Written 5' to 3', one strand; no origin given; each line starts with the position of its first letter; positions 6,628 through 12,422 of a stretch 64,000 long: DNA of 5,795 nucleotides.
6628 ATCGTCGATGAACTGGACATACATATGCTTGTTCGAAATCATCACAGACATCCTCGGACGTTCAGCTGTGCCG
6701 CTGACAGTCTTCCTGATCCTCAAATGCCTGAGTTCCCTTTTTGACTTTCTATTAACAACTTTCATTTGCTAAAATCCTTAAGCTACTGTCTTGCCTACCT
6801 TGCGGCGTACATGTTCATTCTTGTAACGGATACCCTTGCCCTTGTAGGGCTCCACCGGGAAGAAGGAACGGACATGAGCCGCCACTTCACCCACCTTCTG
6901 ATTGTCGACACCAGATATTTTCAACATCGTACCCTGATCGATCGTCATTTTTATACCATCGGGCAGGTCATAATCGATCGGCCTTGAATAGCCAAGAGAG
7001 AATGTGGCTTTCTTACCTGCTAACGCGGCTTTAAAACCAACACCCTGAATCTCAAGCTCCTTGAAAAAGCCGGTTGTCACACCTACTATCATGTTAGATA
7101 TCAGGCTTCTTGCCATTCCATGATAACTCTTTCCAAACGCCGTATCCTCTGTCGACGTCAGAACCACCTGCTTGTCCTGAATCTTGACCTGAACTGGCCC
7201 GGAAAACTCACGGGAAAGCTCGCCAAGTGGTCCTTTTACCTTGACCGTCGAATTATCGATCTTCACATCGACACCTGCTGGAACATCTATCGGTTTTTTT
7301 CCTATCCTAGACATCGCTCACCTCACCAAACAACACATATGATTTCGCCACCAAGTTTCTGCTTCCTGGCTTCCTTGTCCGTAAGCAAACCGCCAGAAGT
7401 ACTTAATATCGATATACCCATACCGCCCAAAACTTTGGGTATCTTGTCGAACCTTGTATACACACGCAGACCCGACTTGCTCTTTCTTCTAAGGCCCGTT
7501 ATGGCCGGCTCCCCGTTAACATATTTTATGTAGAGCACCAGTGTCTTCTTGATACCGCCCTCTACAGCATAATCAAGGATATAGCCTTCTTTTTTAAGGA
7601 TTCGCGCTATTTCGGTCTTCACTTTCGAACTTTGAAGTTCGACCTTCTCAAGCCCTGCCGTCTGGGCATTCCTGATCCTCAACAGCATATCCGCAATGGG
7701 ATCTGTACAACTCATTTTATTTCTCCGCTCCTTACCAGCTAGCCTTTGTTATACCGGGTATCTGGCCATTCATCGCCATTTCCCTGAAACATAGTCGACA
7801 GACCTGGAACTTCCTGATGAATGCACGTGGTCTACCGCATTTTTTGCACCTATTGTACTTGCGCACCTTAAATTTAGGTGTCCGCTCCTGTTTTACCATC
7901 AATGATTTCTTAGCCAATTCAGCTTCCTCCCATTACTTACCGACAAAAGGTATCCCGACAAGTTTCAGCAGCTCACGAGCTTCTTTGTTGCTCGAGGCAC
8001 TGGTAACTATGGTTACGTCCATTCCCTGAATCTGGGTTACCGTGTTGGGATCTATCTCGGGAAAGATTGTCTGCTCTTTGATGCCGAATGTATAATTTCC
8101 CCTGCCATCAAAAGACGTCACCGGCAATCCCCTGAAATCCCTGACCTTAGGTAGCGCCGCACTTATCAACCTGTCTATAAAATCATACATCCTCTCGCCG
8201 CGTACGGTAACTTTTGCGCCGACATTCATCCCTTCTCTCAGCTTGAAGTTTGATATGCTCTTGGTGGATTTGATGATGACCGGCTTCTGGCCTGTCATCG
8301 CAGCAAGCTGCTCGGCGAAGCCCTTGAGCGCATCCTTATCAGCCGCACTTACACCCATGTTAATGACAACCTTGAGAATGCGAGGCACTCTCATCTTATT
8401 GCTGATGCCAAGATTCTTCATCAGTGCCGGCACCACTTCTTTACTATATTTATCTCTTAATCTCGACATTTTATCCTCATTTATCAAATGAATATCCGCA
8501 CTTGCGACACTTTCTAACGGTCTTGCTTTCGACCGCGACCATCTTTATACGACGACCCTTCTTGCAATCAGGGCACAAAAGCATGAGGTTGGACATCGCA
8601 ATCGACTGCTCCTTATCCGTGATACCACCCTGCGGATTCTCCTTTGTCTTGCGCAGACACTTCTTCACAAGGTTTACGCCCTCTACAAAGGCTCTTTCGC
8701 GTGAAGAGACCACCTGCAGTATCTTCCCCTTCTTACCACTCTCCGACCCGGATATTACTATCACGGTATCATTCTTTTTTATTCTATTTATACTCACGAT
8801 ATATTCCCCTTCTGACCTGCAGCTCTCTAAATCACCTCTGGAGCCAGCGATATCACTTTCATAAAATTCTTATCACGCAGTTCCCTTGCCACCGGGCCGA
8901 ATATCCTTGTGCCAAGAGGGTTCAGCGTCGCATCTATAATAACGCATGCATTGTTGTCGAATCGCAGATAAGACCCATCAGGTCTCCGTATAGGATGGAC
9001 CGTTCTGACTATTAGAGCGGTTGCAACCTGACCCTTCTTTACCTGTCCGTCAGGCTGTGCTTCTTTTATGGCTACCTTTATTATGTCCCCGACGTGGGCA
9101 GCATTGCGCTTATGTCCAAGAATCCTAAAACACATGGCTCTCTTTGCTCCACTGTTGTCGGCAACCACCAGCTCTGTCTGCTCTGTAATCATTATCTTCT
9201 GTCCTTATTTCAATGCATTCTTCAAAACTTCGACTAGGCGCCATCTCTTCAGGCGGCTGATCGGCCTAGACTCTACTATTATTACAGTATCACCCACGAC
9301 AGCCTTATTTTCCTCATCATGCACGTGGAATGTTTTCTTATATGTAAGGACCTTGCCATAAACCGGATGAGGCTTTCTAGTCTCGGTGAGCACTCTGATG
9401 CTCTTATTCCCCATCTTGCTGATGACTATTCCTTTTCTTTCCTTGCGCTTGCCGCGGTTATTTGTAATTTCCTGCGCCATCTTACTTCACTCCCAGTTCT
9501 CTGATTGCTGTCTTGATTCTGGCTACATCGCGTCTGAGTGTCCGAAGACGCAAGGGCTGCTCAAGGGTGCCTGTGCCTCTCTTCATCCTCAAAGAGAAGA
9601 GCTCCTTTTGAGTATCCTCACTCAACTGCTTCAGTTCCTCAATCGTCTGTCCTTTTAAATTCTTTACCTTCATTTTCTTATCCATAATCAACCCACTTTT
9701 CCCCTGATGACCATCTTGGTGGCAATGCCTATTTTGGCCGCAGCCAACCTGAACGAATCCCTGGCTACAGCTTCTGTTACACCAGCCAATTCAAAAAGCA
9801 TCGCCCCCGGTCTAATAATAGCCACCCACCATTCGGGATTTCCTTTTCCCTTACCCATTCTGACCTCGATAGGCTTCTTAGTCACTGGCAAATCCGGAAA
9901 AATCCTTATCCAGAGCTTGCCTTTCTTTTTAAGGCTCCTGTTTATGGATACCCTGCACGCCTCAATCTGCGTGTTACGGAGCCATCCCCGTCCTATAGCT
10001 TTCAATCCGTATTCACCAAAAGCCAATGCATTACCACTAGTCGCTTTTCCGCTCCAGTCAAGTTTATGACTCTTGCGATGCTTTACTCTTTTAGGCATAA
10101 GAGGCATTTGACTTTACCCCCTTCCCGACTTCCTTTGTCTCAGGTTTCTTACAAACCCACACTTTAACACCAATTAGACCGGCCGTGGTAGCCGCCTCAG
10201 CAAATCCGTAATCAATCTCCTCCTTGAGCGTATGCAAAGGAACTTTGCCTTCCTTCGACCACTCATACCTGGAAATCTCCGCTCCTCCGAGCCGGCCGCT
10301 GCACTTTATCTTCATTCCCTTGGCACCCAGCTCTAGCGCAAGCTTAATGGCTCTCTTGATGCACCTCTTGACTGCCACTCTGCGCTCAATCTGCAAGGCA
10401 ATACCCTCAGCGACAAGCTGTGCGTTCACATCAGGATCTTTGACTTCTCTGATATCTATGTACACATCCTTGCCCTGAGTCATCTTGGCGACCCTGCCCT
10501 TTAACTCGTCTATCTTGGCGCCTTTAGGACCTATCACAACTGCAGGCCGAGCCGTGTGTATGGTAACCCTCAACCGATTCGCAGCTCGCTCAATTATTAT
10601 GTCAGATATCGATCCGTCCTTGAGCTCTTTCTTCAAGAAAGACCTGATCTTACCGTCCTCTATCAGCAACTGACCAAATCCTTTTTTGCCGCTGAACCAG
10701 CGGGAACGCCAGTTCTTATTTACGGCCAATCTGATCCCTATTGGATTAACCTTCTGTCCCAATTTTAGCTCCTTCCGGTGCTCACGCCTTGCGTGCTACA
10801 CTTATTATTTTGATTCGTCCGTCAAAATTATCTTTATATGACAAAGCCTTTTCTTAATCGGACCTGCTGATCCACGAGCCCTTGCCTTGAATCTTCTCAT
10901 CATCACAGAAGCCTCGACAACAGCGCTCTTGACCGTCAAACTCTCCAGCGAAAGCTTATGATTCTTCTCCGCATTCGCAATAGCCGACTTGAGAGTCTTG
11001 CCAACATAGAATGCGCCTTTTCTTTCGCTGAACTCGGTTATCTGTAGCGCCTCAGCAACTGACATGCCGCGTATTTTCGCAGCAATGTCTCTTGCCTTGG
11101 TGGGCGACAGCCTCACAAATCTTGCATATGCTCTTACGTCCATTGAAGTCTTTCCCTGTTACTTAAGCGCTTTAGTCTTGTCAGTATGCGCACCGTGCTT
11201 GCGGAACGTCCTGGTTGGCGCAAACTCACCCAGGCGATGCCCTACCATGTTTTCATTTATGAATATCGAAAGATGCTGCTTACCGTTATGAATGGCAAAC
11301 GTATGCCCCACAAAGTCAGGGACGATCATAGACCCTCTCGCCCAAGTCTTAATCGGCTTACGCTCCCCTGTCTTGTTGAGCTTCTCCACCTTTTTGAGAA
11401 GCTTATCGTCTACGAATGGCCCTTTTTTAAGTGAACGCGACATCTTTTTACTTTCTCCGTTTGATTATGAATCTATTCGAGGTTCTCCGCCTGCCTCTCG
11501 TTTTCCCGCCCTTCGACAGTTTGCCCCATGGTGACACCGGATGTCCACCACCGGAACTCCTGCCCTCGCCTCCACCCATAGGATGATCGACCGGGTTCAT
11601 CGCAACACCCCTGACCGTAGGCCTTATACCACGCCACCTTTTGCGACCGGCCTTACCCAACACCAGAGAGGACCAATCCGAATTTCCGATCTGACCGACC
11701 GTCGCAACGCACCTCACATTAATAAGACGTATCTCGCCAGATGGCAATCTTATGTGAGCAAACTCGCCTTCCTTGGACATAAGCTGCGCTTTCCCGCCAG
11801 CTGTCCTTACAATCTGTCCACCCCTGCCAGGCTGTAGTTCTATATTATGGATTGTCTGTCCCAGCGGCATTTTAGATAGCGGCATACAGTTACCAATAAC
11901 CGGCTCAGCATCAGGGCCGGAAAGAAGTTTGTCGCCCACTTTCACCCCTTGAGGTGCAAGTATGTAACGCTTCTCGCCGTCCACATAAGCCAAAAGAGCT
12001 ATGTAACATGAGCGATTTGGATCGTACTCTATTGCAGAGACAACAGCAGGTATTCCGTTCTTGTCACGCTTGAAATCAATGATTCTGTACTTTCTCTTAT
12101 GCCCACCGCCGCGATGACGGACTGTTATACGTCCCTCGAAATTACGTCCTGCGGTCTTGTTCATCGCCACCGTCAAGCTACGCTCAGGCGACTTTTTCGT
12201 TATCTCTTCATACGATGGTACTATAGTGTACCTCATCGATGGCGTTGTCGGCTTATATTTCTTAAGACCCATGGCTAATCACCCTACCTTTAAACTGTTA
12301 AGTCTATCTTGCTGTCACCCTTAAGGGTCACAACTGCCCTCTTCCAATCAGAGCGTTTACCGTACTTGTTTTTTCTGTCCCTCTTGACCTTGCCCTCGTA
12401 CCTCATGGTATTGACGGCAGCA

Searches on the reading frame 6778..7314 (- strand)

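Call 38: search_protein_families(library=pfam, proteins=[window:6778-7314:-], max_evalue=0.00001)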
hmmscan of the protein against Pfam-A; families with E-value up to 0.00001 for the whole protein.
window:6778-7314:- (178 aa): 1 family
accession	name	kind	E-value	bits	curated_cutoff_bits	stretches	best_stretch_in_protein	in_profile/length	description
PF00347.28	Ribosomal_L6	-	6.2e-34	117.1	27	2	11-82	1-80/80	Ribosomal protein L6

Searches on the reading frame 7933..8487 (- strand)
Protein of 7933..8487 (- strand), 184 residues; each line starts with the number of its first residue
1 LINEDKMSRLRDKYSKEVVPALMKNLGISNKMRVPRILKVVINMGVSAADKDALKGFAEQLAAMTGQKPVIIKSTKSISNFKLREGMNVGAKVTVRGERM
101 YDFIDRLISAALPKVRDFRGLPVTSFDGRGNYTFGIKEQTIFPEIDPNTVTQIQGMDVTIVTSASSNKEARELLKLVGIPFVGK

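Call 38: search_protein_families(library=pfam, proteins=[window:7933-8487:-], max_evalue=0.00001)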
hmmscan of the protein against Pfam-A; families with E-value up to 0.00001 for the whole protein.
window:7933-8487:- (184 aa): 2 families
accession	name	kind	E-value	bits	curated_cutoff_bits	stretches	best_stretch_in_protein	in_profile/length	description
PF00673.26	Ribosomal_L5_C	-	4.7e-39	132.8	27.8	1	89-181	2-94/94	ribosomal L5P family C-terminus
PF00281.24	Ribosomal_L5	-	4.8e-20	72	34.9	1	30-84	1-57/57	Ribosomal protein L5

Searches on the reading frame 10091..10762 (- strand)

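Call 38: search_protein_families(library=pfam, proteins=[window:10091-10762:-], max_evalue=0.00001)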
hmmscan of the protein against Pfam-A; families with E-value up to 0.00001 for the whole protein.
window:10091-10762:- (223 aa): 2 families
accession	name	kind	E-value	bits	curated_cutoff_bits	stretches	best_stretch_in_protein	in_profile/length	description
PF00189.25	Ribosomal_S3_C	-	4e-32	111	34.1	1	121-203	1-83/83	Ribosomal protein S3, C-terminal domain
PF07650.23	KH_2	-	5.8e-19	68.1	22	1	38-111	1-77/78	KH domain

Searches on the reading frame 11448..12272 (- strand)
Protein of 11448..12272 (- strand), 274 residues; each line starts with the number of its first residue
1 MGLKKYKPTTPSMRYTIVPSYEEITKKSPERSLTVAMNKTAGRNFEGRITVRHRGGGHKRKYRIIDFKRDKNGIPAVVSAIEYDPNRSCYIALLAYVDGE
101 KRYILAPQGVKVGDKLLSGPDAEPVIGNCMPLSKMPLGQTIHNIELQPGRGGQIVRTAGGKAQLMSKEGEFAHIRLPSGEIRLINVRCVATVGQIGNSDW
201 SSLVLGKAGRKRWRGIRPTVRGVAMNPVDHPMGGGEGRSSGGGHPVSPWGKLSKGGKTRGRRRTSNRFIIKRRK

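Call 38: search_protein_families(library=pfam, proteins=[window:11448-12272:-], max_evalue=0.00001)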
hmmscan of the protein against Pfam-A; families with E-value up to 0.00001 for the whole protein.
window:11448-12272:- (274 aa): 2 families
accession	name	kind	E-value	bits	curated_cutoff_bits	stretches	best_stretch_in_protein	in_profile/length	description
PF03947.24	Ribosomal_L2_C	-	6.1e-55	185.1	33.7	1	126-250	2-126/126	Ribosomal Proteins L2, C-terminal domain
PF00181.30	Ribosomal_L2_N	-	3.5e-38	129.9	23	1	42-118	1-77/77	Ribosomal Proteins L2, RNA binding N-terminal domain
